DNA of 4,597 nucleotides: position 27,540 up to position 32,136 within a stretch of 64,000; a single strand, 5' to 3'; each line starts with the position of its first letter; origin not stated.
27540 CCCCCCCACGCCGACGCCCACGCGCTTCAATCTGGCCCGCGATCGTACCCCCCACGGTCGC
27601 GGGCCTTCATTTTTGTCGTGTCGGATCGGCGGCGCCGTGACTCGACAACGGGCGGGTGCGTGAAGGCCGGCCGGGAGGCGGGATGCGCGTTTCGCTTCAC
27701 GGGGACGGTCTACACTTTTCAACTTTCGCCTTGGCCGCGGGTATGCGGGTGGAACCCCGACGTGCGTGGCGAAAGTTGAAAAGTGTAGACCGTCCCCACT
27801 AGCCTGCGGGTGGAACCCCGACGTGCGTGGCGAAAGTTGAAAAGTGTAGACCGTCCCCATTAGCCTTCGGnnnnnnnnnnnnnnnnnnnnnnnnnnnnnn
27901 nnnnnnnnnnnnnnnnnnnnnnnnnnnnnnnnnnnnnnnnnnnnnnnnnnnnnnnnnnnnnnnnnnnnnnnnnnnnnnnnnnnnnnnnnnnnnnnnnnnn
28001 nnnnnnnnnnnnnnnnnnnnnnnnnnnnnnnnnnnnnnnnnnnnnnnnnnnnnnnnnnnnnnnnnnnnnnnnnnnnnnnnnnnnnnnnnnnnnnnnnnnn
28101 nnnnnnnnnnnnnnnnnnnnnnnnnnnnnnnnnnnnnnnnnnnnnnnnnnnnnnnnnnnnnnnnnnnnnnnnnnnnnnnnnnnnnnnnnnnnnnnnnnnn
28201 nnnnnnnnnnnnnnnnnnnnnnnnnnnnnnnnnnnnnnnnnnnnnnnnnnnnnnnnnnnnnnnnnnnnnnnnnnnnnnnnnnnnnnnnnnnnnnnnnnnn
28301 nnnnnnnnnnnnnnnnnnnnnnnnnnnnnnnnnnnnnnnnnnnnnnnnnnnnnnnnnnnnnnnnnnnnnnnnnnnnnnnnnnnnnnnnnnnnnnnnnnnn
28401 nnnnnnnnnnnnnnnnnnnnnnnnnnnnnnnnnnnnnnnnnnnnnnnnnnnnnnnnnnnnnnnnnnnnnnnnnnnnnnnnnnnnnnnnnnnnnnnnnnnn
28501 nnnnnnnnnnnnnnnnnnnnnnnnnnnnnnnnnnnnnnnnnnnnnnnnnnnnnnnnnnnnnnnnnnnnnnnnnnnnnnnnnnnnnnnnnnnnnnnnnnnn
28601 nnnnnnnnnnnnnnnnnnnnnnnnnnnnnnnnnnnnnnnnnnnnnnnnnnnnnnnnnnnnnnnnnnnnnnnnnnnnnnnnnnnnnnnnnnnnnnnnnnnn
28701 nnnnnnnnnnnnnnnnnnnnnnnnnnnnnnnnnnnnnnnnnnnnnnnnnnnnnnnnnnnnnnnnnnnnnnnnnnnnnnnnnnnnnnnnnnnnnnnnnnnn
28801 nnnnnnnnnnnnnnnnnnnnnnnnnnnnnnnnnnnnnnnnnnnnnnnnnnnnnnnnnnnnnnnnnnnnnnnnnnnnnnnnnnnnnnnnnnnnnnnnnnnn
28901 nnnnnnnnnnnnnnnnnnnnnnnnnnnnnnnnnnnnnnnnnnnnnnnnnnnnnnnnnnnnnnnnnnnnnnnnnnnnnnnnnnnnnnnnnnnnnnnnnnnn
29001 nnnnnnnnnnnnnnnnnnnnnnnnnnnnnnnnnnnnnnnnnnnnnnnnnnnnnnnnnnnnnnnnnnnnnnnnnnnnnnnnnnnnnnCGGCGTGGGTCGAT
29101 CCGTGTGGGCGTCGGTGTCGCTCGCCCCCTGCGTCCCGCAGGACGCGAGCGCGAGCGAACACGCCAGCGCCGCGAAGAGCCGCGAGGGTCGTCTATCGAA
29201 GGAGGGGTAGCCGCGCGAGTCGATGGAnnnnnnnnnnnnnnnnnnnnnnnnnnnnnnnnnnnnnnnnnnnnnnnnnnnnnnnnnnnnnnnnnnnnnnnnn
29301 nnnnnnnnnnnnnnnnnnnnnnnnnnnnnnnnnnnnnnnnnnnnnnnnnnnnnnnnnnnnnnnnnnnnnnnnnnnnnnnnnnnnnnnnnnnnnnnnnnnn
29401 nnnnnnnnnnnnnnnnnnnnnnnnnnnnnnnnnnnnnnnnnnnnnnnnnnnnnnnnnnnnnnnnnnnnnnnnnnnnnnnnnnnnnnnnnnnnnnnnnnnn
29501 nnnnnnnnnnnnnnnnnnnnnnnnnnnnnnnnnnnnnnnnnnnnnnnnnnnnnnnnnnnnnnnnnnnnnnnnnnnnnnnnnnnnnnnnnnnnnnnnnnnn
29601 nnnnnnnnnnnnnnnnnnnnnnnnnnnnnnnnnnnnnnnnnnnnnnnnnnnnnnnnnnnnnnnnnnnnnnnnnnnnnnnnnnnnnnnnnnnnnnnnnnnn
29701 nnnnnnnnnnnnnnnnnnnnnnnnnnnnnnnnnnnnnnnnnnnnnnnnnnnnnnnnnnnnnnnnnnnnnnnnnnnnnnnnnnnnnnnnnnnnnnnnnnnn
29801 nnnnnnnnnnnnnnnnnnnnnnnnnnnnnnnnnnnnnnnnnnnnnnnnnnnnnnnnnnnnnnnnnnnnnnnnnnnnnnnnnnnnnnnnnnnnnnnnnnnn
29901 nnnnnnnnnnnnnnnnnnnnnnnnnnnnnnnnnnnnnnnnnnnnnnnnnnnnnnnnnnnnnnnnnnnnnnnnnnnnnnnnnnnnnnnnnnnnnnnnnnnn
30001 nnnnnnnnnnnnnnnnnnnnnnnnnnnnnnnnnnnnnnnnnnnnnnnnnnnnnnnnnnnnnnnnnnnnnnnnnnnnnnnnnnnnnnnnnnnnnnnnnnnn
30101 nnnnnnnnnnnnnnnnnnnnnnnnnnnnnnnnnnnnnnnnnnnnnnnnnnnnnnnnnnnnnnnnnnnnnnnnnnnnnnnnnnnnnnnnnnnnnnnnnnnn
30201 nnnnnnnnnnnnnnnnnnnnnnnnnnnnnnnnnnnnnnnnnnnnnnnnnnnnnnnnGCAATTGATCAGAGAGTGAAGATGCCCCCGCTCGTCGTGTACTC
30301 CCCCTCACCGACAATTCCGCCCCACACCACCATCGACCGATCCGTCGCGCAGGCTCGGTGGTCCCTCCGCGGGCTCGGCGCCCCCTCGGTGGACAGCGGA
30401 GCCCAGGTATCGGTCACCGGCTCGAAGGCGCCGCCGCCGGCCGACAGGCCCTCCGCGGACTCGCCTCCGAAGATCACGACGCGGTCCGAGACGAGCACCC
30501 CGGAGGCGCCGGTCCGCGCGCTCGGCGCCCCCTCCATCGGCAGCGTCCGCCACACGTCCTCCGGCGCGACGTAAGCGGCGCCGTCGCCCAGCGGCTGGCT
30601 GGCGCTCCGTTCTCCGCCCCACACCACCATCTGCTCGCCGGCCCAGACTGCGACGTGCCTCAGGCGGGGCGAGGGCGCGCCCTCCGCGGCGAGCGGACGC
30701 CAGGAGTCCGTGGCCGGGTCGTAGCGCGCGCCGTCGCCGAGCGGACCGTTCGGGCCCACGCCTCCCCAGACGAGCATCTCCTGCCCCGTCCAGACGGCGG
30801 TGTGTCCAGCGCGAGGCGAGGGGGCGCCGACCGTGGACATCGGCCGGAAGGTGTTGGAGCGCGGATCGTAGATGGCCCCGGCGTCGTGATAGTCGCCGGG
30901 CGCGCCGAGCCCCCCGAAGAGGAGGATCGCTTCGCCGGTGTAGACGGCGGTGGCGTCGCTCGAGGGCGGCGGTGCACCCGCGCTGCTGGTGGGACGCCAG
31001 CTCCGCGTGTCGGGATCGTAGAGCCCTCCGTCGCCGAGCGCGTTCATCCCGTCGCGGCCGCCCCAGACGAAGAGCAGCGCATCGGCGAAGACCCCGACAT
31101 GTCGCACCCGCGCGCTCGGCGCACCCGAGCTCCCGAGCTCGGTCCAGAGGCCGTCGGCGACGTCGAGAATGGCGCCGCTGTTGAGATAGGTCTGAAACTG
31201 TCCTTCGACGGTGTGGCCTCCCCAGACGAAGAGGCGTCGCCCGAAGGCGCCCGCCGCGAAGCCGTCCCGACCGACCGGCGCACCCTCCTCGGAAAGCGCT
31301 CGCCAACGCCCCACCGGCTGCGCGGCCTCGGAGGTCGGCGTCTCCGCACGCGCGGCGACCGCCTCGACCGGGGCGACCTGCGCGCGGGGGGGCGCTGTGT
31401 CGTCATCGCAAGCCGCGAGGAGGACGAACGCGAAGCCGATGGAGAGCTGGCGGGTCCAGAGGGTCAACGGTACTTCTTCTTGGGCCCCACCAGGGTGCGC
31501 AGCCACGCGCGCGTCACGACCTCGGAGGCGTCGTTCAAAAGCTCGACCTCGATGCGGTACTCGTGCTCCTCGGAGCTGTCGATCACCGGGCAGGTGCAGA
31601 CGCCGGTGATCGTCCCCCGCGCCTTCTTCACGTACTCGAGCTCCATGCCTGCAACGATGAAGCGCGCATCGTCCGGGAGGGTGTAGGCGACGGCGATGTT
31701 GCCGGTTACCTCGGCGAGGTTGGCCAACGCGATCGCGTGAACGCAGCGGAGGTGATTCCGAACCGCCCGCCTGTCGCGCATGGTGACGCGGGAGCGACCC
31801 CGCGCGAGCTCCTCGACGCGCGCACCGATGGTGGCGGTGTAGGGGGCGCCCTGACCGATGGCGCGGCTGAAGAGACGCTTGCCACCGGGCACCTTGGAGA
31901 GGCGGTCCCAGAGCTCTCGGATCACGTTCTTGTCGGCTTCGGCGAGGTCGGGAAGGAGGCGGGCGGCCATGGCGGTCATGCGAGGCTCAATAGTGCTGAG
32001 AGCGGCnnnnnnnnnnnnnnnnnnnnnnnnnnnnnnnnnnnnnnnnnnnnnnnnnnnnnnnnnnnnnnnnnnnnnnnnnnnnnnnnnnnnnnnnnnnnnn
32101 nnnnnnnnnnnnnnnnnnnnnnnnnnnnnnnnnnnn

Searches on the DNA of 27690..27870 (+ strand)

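Call 87: search_dna_similar(query=window:27690-27870:+, collection=phages, mode=distant, max_evalue=1)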
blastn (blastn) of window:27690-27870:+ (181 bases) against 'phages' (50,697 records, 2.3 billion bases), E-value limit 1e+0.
No match.

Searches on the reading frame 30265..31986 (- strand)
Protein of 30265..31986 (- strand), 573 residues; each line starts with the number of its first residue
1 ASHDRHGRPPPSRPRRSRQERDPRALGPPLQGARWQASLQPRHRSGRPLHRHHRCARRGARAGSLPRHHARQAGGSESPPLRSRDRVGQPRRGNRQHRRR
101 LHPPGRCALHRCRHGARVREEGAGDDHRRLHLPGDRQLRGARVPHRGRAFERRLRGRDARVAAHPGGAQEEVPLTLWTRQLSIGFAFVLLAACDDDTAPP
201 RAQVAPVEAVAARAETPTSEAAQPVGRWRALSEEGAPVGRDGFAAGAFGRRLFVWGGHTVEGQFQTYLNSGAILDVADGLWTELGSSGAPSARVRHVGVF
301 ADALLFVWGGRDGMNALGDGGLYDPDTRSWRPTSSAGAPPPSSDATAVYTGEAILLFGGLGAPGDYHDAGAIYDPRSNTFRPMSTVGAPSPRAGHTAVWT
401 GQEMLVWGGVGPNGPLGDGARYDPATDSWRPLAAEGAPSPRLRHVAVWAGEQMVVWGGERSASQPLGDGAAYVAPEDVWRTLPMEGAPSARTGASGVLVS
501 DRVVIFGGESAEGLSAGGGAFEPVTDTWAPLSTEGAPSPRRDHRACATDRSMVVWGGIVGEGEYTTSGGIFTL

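Call 73: search_protein_families(library=pfam, max_evalue=0.00001, proteins=[window:30265-31986:-])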
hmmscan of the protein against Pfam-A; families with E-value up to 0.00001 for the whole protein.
window:30265-31986:- (573 aa): 9 families
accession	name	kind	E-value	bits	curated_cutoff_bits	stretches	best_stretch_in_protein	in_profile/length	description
PF24681.1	Kelch_KLHDC2_KLHL20_DRC7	-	1.2e-81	273.6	50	3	323-508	31-221/221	KLHDC2/KLHL20/DRC7 Kelch-repeats domain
PF24981.1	Beta-prop_ATRN-LZTR1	-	3e-26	92.8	50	1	252-511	1-282/289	Attractin/LZTR1 beta-propeller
PF13418.12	Kelch_4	-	5.3e-26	90.7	21.6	0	391-438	1-46/49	Galactose oxidase, central domain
PF01344.31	Kelch_1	-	3.6e-22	77.9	20.1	0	391-433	1-43/46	Kelch motif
PF07646.21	Kelch_2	-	1.5e-20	72.5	21.3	0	294-334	3-45/48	Kelch motif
PF13964.12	Kelch_6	-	2.9e-16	59.2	25.3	0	344-383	4-43/50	Kelch motif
PF13854.13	Kelch_HCF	-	1.3e-11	44.8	113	0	288-410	13-140/345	Host cell factor, Kelch-repeats domain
PF13415.12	Kelch_3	-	2.1e-11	44.1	22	0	353-398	3-46/48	Galactose oxidase, central domain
PF24996.1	NANM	-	1.1e-09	38.1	45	0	426-511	40-127/350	N-acetylneuraminate epimerase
